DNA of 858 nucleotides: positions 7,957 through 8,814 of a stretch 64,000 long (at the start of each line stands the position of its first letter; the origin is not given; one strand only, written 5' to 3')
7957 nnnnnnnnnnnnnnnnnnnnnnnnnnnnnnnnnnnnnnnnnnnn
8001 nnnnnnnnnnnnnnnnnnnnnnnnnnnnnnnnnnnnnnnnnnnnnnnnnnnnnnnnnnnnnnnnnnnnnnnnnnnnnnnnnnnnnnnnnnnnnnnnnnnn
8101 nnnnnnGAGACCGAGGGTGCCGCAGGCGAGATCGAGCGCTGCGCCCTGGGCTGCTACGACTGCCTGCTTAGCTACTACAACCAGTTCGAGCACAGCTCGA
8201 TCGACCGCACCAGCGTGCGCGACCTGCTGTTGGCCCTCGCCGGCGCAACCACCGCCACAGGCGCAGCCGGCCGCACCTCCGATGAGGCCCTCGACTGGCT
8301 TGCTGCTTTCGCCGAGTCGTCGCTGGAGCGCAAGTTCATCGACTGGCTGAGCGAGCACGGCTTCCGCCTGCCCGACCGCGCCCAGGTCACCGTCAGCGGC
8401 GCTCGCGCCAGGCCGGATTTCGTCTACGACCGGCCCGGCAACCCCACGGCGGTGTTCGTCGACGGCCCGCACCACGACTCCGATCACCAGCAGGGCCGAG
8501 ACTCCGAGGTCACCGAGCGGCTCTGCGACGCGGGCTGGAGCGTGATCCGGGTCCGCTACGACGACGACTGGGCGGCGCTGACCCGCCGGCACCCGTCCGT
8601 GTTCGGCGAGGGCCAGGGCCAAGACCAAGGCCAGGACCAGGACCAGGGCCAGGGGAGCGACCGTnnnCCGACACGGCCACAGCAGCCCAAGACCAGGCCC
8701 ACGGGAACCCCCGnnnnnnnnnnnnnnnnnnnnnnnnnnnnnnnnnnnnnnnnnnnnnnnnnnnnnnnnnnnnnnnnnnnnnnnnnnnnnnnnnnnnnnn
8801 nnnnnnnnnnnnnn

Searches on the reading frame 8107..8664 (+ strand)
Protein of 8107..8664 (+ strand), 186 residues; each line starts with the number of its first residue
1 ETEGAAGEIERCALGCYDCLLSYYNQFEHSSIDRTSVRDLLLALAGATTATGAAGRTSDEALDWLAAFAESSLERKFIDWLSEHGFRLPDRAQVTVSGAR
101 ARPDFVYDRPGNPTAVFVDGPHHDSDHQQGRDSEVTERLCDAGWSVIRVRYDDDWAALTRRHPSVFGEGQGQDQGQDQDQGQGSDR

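Call 55: search_protein_families(library=pfam, proteins=[window:8107-8664:+], max_evalue=10)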
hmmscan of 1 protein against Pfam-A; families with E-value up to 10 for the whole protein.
seq(186 aa): 3 families
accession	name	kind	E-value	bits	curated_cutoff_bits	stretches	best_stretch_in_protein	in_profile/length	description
PF18741.7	MTES_1575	-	0.00026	21.4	38.2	1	75-153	3-80/96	REase_MTES_1575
PF04480.18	DUF559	-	0.049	13.9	20.6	1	116-152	57-91/109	Protein of unknown function (DUF559)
PF13670.12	PepSY_2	-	0.36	11.3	24.3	1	121-155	19-54/83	Peptidase propeptide and YPEB domain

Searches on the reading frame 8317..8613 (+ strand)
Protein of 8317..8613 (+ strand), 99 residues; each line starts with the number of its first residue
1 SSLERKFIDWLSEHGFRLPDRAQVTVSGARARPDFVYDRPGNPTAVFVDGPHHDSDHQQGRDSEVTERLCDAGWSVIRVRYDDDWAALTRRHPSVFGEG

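Call 56: search_solved_structures(query=window:8317-8613:+, max_evalue=10)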
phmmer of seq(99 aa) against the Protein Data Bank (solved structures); distinct sequences matched with E-value up to 10: 1.
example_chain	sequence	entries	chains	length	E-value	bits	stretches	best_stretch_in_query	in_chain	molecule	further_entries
3soy_A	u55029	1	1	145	0.22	14.7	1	53-82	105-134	NTF2-like superfamily protein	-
